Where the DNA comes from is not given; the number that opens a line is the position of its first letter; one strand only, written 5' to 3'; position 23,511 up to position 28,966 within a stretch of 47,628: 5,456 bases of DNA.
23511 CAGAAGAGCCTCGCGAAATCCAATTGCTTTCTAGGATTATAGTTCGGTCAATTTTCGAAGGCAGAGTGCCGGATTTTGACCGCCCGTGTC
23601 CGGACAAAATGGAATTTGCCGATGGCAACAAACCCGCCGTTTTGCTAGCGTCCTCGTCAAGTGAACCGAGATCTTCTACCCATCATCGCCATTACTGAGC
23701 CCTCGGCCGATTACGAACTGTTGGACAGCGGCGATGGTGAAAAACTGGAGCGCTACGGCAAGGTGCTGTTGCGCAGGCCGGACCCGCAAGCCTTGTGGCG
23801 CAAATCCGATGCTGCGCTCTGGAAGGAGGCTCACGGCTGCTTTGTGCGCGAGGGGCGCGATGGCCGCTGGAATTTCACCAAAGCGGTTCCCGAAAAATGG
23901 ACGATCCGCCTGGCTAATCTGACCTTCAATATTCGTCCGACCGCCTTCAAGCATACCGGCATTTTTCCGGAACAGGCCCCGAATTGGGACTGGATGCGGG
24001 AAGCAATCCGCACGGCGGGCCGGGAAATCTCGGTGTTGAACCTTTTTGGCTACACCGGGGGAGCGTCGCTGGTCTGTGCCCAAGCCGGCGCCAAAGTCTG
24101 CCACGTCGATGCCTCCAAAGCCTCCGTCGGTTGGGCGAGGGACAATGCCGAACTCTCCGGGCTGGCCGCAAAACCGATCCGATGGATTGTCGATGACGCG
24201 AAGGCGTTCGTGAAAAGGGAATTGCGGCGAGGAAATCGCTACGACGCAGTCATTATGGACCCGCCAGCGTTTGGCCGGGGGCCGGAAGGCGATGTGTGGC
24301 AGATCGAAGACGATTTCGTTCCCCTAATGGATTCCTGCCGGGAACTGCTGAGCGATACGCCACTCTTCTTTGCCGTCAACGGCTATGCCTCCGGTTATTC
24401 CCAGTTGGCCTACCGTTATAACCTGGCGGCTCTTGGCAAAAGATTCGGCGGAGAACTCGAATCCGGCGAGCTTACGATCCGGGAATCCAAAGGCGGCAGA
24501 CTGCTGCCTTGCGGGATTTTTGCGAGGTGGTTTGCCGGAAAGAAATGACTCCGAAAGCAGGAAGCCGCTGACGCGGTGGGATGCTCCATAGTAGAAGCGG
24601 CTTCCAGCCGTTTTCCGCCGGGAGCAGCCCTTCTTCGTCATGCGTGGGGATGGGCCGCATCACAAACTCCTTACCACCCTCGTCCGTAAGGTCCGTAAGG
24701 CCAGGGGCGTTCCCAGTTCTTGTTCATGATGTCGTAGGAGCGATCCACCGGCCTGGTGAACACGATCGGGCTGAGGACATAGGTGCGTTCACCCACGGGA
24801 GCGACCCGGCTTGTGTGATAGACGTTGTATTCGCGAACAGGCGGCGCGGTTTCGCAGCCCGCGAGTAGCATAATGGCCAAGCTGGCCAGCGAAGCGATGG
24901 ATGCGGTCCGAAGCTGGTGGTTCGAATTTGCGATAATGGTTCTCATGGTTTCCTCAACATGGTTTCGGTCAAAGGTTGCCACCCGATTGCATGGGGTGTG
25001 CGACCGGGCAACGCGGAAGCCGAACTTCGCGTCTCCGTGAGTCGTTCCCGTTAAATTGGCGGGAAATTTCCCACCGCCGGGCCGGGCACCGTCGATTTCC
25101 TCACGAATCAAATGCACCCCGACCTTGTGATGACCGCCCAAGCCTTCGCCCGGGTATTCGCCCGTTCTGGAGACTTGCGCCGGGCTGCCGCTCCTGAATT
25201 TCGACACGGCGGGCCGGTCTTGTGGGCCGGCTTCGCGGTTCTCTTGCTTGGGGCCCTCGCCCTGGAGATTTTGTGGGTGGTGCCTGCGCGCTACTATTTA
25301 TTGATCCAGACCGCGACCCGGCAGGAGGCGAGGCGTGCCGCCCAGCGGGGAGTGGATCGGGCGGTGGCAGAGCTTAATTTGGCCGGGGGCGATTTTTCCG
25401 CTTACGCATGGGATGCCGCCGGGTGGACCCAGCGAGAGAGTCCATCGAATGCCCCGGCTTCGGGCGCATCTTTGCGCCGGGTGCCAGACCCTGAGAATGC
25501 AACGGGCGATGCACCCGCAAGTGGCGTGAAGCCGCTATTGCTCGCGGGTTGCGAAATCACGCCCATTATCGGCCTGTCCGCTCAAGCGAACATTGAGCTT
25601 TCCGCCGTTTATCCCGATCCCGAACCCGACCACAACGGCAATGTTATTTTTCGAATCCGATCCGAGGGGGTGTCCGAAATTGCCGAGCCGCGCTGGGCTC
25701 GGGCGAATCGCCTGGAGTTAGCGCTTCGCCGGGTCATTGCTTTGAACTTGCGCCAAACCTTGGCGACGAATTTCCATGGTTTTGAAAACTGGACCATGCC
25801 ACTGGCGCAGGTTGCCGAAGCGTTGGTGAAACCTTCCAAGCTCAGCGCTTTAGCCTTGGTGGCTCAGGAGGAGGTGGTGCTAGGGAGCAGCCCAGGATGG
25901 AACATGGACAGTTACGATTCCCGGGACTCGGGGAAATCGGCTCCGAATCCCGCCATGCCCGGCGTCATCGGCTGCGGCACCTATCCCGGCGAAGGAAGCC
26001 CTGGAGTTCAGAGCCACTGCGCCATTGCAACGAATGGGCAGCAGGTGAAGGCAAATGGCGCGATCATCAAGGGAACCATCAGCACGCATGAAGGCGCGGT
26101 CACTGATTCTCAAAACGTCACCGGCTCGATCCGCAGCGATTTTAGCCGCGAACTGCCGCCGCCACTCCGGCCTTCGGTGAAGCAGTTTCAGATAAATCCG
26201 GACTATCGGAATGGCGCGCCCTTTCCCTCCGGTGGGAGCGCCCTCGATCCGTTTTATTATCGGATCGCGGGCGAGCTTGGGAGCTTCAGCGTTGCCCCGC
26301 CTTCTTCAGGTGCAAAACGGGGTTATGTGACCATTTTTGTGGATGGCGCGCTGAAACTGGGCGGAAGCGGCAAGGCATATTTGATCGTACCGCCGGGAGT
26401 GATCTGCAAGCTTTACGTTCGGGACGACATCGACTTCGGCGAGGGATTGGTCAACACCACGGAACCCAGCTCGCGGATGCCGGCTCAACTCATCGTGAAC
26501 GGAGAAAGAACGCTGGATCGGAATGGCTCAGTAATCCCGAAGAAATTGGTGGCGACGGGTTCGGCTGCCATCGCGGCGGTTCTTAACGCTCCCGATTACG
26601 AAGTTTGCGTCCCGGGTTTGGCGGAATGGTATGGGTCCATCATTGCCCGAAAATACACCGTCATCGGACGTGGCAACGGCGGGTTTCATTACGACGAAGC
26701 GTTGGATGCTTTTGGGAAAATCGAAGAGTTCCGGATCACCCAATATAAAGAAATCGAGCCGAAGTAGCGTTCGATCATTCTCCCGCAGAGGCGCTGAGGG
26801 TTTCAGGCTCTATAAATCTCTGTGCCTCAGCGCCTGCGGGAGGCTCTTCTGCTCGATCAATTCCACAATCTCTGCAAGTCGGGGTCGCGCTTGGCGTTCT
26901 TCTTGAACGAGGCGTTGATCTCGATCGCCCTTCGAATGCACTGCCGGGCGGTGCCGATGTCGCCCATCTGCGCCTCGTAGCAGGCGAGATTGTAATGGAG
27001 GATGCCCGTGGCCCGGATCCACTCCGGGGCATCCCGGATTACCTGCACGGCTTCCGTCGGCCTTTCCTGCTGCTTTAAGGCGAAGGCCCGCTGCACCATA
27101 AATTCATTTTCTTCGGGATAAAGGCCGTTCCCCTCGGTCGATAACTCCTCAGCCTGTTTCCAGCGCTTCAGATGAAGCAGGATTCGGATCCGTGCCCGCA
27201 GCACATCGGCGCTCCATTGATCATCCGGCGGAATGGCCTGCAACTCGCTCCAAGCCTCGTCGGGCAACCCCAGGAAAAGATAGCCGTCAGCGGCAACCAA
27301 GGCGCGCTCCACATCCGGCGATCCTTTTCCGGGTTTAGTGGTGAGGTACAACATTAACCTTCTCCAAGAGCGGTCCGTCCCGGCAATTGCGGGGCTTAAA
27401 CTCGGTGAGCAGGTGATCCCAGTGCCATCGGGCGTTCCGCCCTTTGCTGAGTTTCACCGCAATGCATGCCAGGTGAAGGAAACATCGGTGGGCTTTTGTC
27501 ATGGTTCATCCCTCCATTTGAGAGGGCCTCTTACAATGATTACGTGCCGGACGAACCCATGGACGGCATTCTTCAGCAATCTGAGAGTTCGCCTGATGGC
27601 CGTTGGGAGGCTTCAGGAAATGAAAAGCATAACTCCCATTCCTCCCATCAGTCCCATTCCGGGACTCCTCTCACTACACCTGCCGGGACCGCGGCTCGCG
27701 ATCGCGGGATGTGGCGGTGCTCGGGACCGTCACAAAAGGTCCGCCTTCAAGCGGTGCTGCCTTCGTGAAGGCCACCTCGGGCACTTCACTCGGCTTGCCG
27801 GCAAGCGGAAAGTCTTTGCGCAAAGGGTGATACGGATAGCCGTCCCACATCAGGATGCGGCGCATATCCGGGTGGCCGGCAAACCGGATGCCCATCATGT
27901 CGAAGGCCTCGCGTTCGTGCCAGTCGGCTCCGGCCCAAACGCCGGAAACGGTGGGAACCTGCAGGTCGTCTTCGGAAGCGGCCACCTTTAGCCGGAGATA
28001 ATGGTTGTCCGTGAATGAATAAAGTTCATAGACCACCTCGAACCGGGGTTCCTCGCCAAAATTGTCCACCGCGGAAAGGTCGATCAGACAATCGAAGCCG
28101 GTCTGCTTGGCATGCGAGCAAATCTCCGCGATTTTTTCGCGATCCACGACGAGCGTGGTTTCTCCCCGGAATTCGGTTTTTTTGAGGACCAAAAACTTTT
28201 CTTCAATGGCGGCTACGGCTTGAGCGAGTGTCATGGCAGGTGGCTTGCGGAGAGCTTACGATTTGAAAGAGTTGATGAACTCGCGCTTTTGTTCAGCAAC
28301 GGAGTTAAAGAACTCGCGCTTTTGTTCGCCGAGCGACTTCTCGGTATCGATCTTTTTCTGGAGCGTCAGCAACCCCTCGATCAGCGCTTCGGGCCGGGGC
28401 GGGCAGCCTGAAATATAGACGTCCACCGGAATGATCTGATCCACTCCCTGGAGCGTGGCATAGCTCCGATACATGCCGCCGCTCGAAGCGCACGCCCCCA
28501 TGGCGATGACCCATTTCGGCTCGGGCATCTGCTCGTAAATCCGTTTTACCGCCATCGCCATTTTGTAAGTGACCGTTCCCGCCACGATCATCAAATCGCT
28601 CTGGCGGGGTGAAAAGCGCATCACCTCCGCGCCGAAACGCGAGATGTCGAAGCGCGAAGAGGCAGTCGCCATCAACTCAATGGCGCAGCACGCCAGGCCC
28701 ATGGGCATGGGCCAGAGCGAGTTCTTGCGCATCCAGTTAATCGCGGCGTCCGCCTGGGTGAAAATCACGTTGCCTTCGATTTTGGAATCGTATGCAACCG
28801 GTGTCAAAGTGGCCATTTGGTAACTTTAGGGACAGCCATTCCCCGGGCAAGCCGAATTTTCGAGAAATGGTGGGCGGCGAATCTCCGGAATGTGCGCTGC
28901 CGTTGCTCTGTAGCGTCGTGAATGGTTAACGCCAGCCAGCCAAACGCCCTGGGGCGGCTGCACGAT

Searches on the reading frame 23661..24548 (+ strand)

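Call 17: search_protein_families(library=pfam, proteins=[window:23661-24548:+])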
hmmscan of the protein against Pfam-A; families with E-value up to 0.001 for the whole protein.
window:23661-24548:+ (295 aa): 3 families
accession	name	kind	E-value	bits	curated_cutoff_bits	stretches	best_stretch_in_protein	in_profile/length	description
PF10672.15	Methyltrans_SAM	-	3e-13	50.1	27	1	77-208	83-210/286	S-adenosylmethionine-dependent methyltransferase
PF03602.21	Cons_hypoth95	-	9e-05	22.7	24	1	116-202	36-122/182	Conserved hypothetical protein 95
PF09445.16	Methyltransf_15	-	0.00021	21.3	22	1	125-205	4-83/165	RNA cap guanine-N2 methyltransferase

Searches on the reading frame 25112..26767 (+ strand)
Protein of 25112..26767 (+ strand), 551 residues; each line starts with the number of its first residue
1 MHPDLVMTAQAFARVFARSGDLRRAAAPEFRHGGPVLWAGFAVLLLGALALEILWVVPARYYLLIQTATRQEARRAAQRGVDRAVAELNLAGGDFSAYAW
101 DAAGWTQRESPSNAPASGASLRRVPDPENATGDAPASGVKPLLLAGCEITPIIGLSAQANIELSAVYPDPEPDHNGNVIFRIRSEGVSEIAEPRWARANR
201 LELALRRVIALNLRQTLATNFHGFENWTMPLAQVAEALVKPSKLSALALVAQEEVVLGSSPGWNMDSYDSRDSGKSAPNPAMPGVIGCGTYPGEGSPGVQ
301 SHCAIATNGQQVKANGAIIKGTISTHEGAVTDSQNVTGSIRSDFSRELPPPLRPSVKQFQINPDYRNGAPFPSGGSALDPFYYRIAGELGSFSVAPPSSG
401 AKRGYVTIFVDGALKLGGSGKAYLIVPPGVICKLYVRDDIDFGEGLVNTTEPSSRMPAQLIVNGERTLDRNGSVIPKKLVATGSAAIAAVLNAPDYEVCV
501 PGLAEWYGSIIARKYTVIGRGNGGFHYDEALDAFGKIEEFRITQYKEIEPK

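Call 60: search_protein_families(library=pfam, proteins=[window:25112-26767:+], max_evalue=0.01)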
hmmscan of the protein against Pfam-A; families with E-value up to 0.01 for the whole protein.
window:25112-26767:+ (551 aa): 1 family
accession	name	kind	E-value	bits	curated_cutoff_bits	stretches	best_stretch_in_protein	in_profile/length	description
PF23981.1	DUF7305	-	4.8e-11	43.3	27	1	404-533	70-184/185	Domain of unknown function (DUF7305)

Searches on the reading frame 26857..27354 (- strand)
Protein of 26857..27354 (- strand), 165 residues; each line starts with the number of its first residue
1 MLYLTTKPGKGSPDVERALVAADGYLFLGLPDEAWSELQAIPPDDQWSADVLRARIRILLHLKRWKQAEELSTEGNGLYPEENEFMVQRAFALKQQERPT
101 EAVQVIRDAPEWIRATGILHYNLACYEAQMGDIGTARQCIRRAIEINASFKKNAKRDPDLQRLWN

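Call 60: search_protein_families(library=pfam, proteins=[window:26857-27354:-], max_evalue=0.01)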
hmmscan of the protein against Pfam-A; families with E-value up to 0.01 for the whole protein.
window:26857-27354:- (165 aa): 8 families
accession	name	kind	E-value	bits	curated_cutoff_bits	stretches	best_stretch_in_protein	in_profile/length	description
PF13428.12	TPR_14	-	3.4e-07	30.7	23.5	0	50-90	2-42/44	Tetratricopeptide repeat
PF07719.23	TPR_2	-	7.5e-07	29.2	27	1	119-147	3-31/34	Tetratricopeptide repeat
PF13181.12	TPR_8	-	6.6e-06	26.3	25.7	1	120-149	4-33/34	Tetratricopeptide repeat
PF00515.34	TPR_1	-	7e-06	26.1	27.8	1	119-148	3-32/34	Tetratricopeptide repeat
PF14559.12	TPR_19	-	0.00012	22.7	25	0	60-113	2-55/68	Tetratricopeptide repeat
PF13424.12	TPR_12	-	0.00025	21.6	30.1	0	90-146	10-74/77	Tetratricopeptide repeat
PF03704.23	BTAD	-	0.0034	18.2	22.1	1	15-109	29-122/146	Bacterial transcriptional activator domain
PF13374.12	TPR_10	-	0.0077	16.7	27.5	0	122-146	7-31/42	Tetratricopeptide repeat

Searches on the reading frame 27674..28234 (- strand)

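Call 60: search_protein_families(library=pfam, proteins=[window:27674-28234:-], max_evalue=0.01)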
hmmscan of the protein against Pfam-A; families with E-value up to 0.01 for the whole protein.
window:27674-28234:- (186 aa): 1 family
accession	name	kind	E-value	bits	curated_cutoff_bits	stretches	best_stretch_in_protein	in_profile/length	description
PF00329.25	Complex1_30kDa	-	8.4e-45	152.8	22.5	1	29-147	2-123/124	Respiratory-chain NADH dehydrogenase, 30 Kd subunit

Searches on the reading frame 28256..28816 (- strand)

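Call 60: search_protein_families(library=pfam, proteins=[window:28256-28816:-], max_evalue=0.01)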
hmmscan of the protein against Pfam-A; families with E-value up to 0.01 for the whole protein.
window:28256-28816:- (186 aa): 1 family
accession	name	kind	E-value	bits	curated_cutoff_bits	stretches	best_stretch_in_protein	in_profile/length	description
PF01058.29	Oxidored_q6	-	2.1e-30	105.5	27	1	43-151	1-127/128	NADH ubiquinone oxidoreductase, 20 Kd subunit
